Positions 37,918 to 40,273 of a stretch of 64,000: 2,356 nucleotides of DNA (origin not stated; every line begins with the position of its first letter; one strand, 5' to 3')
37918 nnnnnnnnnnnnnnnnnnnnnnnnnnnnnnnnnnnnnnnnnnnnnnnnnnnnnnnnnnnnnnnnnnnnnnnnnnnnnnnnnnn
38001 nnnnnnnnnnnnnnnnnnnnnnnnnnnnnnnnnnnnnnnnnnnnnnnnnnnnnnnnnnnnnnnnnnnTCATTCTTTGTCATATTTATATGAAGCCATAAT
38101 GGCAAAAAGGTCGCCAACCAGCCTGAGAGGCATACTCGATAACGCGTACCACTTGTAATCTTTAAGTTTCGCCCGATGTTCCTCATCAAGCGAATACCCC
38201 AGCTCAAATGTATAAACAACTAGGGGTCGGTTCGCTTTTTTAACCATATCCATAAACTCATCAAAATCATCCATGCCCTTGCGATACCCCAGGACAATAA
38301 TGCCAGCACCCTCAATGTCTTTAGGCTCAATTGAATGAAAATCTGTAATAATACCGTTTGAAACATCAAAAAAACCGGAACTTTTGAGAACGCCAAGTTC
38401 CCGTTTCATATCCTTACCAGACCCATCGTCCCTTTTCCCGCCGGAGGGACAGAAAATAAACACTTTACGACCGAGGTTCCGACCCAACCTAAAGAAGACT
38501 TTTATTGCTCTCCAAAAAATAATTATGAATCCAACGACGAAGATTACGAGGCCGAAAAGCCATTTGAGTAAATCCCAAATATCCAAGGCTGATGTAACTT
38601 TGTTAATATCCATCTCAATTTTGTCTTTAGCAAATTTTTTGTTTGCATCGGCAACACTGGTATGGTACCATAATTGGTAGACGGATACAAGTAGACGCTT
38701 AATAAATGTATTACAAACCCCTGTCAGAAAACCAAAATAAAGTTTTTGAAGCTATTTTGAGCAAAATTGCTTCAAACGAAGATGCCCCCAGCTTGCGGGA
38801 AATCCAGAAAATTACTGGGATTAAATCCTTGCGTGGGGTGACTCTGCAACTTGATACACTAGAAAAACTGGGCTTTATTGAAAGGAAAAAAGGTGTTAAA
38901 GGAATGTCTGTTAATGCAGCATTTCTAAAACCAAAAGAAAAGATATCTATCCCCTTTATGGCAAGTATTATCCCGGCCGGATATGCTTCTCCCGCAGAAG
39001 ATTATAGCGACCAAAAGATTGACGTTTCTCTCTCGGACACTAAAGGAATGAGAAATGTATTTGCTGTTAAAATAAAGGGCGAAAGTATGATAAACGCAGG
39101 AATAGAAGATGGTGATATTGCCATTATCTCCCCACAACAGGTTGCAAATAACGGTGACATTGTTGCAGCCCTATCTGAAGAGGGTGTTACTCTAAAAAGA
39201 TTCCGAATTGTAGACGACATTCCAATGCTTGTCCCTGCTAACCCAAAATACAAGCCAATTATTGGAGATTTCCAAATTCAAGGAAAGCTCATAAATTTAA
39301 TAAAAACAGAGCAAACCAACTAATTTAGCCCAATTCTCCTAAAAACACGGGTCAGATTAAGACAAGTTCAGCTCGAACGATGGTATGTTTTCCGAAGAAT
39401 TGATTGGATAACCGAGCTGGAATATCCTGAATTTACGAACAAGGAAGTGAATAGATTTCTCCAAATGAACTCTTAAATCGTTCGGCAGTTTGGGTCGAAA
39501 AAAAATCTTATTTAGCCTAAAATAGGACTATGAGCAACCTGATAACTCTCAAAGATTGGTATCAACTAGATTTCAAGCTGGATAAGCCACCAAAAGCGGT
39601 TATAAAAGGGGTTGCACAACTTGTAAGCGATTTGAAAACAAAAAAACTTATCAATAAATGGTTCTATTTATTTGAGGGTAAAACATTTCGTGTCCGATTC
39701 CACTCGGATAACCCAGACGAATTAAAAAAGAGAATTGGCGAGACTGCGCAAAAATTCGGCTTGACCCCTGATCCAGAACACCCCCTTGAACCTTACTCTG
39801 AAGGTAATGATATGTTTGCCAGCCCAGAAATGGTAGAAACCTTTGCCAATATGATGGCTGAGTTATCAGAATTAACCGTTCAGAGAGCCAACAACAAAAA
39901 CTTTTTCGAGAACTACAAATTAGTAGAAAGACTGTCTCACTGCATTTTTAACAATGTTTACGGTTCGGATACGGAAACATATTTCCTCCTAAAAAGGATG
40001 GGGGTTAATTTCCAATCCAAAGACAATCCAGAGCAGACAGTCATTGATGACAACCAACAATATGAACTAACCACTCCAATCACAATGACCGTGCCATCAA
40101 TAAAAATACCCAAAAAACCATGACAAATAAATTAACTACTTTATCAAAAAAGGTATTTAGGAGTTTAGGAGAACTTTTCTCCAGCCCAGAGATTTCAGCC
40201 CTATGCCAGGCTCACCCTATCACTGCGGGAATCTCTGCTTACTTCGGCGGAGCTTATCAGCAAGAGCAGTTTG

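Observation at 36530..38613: Three-gene operon: TM-anchored Rossmann/TIR-like protein, SMODS/CD-NTase-like nucleotidyltransferase with unexplained C-terminal domain, and coupled 38-aa basic peptide. Possible uncharacterised CBASS-like signalling/defence system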

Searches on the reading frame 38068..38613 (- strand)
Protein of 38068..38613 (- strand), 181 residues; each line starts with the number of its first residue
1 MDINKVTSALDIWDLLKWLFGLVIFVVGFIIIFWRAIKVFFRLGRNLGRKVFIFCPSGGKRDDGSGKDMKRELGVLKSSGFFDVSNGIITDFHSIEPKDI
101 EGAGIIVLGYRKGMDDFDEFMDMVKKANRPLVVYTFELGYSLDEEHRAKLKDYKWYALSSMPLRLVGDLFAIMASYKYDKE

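Call 3: search_protein_families(library=pfam, proteins=[window:38068-38613:-], max_evalue=0.1)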
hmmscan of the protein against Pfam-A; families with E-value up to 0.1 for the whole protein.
window:38068-38613:- (181 aa): 0 families

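Call 4: search_protein_families(library=padloc, proteins=[window:38068-38613:-], max_evalue=0.1)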
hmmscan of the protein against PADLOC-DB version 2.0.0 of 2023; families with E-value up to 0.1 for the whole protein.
window:38068-38613:- (181 aa): 2 families
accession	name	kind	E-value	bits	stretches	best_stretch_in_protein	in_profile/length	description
PDLC01057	C3a59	-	5.8e-25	86.3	1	3-180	2-167/167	trans-membrane (TM)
PDLC00664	Effector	-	2.8e-08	32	1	18-180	21-173/174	1TM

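Call 7: search_protein_families(library=ncbifam, proteins=[window:38068-38613:-], max_evalue=0.1)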
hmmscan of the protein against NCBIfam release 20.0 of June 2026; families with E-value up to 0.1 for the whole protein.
window:38068-38613:- (181 aa): 1 family
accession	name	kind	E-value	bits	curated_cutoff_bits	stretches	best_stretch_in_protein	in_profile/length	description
NF002796.0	PRK02935.1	equivalog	0.043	13.7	108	1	21-61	40-79/118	hypothetical protein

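Call 9: find_homologous_proteins(query=window:38068-38613:-)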
Query window:38068-38613:- (181 aa): 11 proteins with E <= 0.001 among 70 candidates.
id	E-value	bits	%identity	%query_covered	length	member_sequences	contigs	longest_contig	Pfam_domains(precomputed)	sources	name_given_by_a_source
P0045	3.2e-86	306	71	100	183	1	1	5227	-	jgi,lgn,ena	-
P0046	7.7e-81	288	66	99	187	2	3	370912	-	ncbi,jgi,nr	ncbi:hypothetical protein C4578_00745 [Candidatus Microgenomates bacterium]|jgi:hypothetical protein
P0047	9.7e-73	262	63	99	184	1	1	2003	-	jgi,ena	-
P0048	3.6e-71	257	63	99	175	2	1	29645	-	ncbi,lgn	-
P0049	9.1e-65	236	56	98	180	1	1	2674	-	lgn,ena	-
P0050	6.9e-58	213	57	99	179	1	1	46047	-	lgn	-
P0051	1.1e-57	213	56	100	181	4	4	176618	-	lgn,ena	-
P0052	2.1e-54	202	54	99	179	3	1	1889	-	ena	-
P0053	1.8e-50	189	50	99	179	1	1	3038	-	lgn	-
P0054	3.6e-50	188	49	99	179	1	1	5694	-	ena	-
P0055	2.9e-31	127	60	53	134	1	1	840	-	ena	-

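Call 27: find_homologous_proteins(query=A2, max_evalue=0.001)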
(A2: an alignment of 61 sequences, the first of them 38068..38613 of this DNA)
Query A2 (61 sequences) (181 aa, profile of the alignment): 835 proteins with E <= 0.001 among 3619 candidates; the best 120 are listed.
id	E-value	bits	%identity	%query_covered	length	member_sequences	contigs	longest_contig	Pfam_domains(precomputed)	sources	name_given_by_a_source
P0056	1.5e-60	222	23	89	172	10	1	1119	-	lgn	-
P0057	8.1e-60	220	-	-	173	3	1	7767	-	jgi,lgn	-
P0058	2.4e-58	215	-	-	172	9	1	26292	-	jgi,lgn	jgi:hypothetical protein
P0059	7.1e-58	213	23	88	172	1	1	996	-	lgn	-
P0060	1.3e-57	212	-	-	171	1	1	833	-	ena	-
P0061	2.3e-57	212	20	88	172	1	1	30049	-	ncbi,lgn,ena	-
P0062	3.7e-57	211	23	87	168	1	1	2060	-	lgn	-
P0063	4.1e-57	211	-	-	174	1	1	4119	-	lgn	-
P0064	5.1e-57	210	25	87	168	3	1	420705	-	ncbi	-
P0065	1.1e-56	209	-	-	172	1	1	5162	-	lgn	-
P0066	1.2e-56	209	-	-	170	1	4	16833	-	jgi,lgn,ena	-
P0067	2.0e-56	209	-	-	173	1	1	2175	-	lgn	-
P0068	2.2e-56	208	-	-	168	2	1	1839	-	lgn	-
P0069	2.7e-56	208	-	-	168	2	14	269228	-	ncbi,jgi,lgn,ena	jgi:hypothetical protein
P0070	3.4e-56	208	22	91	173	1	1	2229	-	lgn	-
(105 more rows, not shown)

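Call 41: predict_structure(alignment_id=A3)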
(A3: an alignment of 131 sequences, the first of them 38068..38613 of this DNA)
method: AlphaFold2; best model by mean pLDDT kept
length: 181 residues; sequences in the alignment: 131
mean_pLDDT: 86.2   pTM: 0.75
mean pLDDT of the five models: 86.2, 85.5, 84.6, 84.3, 83.2
residues with pLDDT >= 90: 61; 70-90: 114; 50-70: 5; < 50: 1
segments of 3 or more residues with pLDDT < 50: none
pLDDT, mean of each block of 10 residues (from residue 1): 77 92 97 92 84 85 79 89 86 88 91 87 90 84 84 85 90 78 41
secondary structure, 60 per line:
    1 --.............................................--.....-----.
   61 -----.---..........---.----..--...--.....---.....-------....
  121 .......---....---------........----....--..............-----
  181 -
elements in order: H3-47 E50-54 H70-79 H97-101 E105-109 H117-127 E131-134 H144-151 E156-159 H162-175

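Call 45: search_solved_structures(query=A3, max_evalue=1)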
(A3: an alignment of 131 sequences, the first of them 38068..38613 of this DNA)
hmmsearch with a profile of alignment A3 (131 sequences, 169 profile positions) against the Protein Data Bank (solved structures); distinct sequences matched with E-value up to 1: 4.
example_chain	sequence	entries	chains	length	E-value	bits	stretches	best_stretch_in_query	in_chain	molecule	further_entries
7mcd_A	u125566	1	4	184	5e-06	29.6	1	74-134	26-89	AI-designed TIM-barrel F15C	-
1up4_A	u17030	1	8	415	0.17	14.8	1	126-167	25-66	6-PHOSPHO-BETA-GLUCOSIDASE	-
1up6_A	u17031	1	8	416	0.19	14.6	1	126-167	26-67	6-PHOSPHO-BETA-GLUCOSIDASE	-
1up7_A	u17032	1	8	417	0.19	14.6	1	126-167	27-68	6-PHOSPHO-BETA-GLUCOSIDASE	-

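Call 61: search_protein_families(library=phrogs, proteins=[window:38068-38613:-], max_evalue=0.01)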
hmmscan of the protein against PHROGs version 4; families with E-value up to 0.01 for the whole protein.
window:38068-38613:- (181 aa): 0 families

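Call 90: search_protein_families(library=padloc, alignment_id=A2, max_evalue=0.001)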
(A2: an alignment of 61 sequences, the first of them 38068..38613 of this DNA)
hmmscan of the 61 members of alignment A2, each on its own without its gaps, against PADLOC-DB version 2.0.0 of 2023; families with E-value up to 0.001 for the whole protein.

A. member 1, window:38068-38613:- (181 aa): 2 families
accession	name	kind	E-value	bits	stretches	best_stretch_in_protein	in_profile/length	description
PDLC01057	C3a59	-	5.8e-25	86.3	1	3-180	2-167/167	trans-membrane (TM)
PDLC00664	Effector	-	2.8e-08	32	1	18-180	21-173/174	1TM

B. families by the number of members that match (of 61 scanned): 5 families
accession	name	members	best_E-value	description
PDLC01057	C3a59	61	2.4e-55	trans-membrane (TM)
PDLC00664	Effector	55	4.6e-79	1TM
PDLC01158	Mem_04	37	1.1e-09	"Membrane protein (2TM at N-terminus and a globular domain) in type III operon, could be a CARF domain diverged beyond r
PDLC03804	RTasNitrilase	1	0.00061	DRT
PDLC02888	DpdH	1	0.00086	DpdH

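Call 92: fold_search(model_id=the predicted structure, library=pdb)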
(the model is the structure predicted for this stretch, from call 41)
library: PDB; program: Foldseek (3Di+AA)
matches with E <= 10: 1576; with E <= 0.001: 9
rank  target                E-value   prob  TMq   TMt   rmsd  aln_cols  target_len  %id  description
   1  9i57_A                3.7e-04  1.00  0.48  0.58   5.6       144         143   14  Crystal structure of DNPH1 bound by compound 39. (released 2025-11-12)
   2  5iuk_C                4.2e-04  1.00  0.41  0.53   5.0       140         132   16  Crystal structure of the DesK-DesR complex in the phosphotransfer state with high Mg2+ (150 mM) (released 2016-12-21)
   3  5iuk_F                5.5e-04  1.00  0.43  0.56   4.3       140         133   11  Crystal structure of the DesK-DesR complex in the phosphotransfer state with high Mg2+ (150 mM) (released 2016-12-21)
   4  9i9q_A                5.9e-04  1.00  0.47  0.61   4.3       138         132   14  Crystal structure of DNPH1 bound by compound 2. (released 2025-11-12)
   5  4hx9_B                6.3e-04  1.00  0.39  0.45   7.0       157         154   11  Designed Phosphodeoxyribosyltransferase (released 2013-01-16)
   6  7e90_B                7.6e-04  1.00  0.47  0.69   4.2       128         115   13  Crystal structure of the receiver domain (D51E) of the response regulator VbrR from Vibrio parahaemolyticus (released 2021-04-28)
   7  9ia6_C                8.7e-04  1.00  0.49  0.65   4.4       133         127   13  Crystal structure of DNPH1 bound by compound 3. (released 2025-11-12)
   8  8rpt_A                8.7e-04  1.00  0.46  0.59   4.4       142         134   12  Crystal structure of human DNPH1 mutant- D80A (released 2024-11-20)
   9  9i3q_A                9.3e-04  1.00  0.47  0.62   5.0       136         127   13  Crystal structure of DNPH1 bound by compound 2. (released 2025-11-12)
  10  3eul_A                1.1e-03  1.00  0.45  0.61   4.2       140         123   14  Structure of the signal receiver domain of the putative response regulator NarL from Mycobacterium tuberculosis (released 2008-11-11)
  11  3eul_B                1.3e-03  1.00  0.48  0.65   3.8       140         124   12  Structure of the signal receiver domain of the putative response regulator NarL from Mycobacterium tuberculosis (released 2008-11-11)
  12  4c6t_A                1.3e-03  1.00  0.42  0.50   5.4       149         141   15  Crystal structure of the RPS4 and RRS1 TIR domain heterodimer (released 2014-05-28)
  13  4r3u_C                1.4e-03  1.00  0.48  0.63   4.0       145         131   10  Crystal structure of 2-Hydroxyisobutyryl-CoA Mutase (released 2015-03-11)
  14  5iuj_C                1.6e-03  1.00  0.40  0.52   5.0       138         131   16  Crystal structure of the DesK-DesR complex in the phosphotransfer state with low Mg2+ (20 mM) (released 2016-12-21)
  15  4c6t_C                1.7e-03  1.00  0.42  0.51   4.9       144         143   17  Crystal structure of the RPS4 and RRS1 TIR domain heterodimer (released 2014-05-28)
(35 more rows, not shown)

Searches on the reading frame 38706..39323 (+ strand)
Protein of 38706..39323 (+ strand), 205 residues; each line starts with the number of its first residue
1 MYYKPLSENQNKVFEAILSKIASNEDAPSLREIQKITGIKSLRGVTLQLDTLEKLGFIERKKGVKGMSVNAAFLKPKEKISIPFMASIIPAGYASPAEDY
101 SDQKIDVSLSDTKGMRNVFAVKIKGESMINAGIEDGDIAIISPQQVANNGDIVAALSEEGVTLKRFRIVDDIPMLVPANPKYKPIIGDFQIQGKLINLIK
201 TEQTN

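Call 3: search_protein_families(library=pfam, proteins=[window:38706-39323:+], max_evalue=0.1)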
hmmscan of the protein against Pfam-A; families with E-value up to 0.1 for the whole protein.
window:38706-39323:+ (205 aa): 4 families
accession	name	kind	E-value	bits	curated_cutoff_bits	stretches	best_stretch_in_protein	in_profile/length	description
PF00717.28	Peptidase_S24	-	6.3e-23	81.1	23.3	1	83-195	1-115/116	Peptidase S24-like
PF01726.22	LexA_DNA_bind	-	4.4e-12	46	23.7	1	4-63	2-61/65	LexA DNA binding domain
PF01047.28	MarR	-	0.02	15.2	24.6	1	26-62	16-51/59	MarR family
PF14394.12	DUF4423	-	0.068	13.4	30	1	13-79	22-86/165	Domain of unknown function (DUF4423)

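Call 4: search_protein_families(library=padloc, proteins=[window:38706-39323:+], max_evalue=0.1)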
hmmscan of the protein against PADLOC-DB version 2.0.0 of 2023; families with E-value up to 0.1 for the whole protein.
window:38706-39323:+ (205 aa): 2 families
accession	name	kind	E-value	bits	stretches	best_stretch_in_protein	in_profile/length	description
PDLC01879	CARF3--CARF_TM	-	0.0099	13.5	1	5-63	153-205/222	-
PDLC02215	QatD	-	0.058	10.8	1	5-61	100-148/250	-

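Call 7: search_protein_families(library=ncbifam, proteins=[window:38706-39323:+], max_evalue=0.1)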
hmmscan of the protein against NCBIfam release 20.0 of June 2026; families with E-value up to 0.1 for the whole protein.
window:38706-39323:+ (205 aa): 4 families
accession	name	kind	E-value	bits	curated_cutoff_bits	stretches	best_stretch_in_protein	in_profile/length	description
TIGR00498.1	lexA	equivalog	1.7e-35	122.5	110.95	1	4-201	2-201/203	transcriptional repressor LexA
NF007621.2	PRK10276.1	subfamily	4.9e-22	78.1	110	1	91-186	2-97/115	translesion error-prone DNA polymerase V autoproteolytic subunit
NF051876.1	transXXX_HumD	equivalog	3.7e-06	26.9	120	1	92-169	2-78/129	HumD family translesion DNA polymerase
NF053660.1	ORF80_fam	equivalog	0.066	13.1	95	0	15-61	5-49/70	ORF80 family leucine zipper DNA-binding protein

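Call 61: search_protein_families(library=phrogs, proteins=[window:38706-39323:+], max_evalue=0.01)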
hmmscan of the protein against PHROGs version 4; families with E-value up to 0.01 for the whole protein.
window:38706-39323:+ (205 aa): 9 families
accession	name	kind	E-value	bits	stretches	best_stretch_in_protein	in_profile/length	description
phrog_811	-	DNA, RNA and nucleotide metabolism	5.4e-24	85.3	1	75-187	5-116/140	UmuD-like protein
phrog_4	-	transcription regulation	1.5e-17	64.7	1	30-202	177-339/400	transcriptional repressor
phrog_8558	-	unknown function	1.9e-10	42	1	114-200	16-109/114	-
phrog_3502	-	unknown function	6.9e-10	40.1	1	4-64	47-107/131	-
phrog_6201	-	transcription regulation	8.3e-06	26.7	1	106-185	14-95/121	CI-like repressor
phrog_10470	-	DNA, RNA and nucleotide metabolism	1e-05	26.2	1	128-187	1-59/79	UmuD-like protein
phrog_362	-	transcription regulation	8.1e-05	23.9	1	6-81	4-79/106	transcriptional repressor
phrog_678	-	DNA, RNA and nucleotide metabolism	0.0016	19.1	1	6-70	48-127/346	replication initiation O-like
phrog_24920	-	unknown function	0.007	17.3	1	6-77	4-76/125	-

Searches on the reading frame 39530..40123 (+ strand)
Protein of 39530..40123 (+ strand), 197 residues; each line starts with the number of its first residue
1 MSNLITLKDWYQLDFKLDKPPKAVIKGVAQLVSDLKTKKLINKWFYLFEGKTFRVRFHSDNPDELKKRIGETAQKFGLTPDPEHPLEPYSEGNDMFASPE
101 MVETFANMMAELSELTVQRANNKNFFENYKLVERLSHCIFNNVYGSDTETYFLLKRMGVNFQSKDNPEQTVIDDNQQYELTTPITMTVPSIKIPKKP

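Call 3: search_protein_families(library=pfam, proteins=[window:39530-40123:+], max_evalue=0.1)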
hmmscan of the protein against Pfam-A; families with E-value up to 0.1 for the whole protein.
window:39530-40123:+ (197 aa): 1 family
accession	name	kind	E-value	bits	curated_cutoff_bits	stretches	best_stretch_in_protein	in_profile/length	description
PF14028.11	Lant_dehydr_C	-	0.00014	22.6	24.4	1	23-162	16-162/255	Lantibiotic biosynthesis dehydratase C-term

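Call 4: search_protein_families(library=padloc, proteins=[window:39530-40123:+], max_evalue=0.1)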
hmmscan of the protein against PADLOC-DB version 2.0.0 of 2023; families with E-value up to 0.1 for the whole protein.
window:39530-40123:+ (197 aa): 0 families

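Call 7: search_protein_families(library=ncbifam, proteins=[window:39530-40123:+], max_evalue=0.1)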
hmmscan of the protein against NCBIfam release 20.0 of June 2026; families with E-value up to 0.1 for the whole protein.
window:39530-40123:+ (197 aa): 1 family
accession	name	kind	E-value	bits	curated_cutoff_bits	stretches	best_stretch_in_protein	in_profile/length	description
TIGR03891.1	thiopep_ocin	subfamily_domain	0.00072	19.6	48.45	1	21-69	14-68/263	thiopeptide-type bacteriocin biosynthesis protein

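Call 61: search_protein_families(library=phrogs, proteins=[window:39530-40123:+], max_evalue=0.01)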
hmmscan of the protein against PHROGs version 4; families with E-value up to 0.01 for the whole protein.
window:39530-40123:+ (197 aa): 0 families
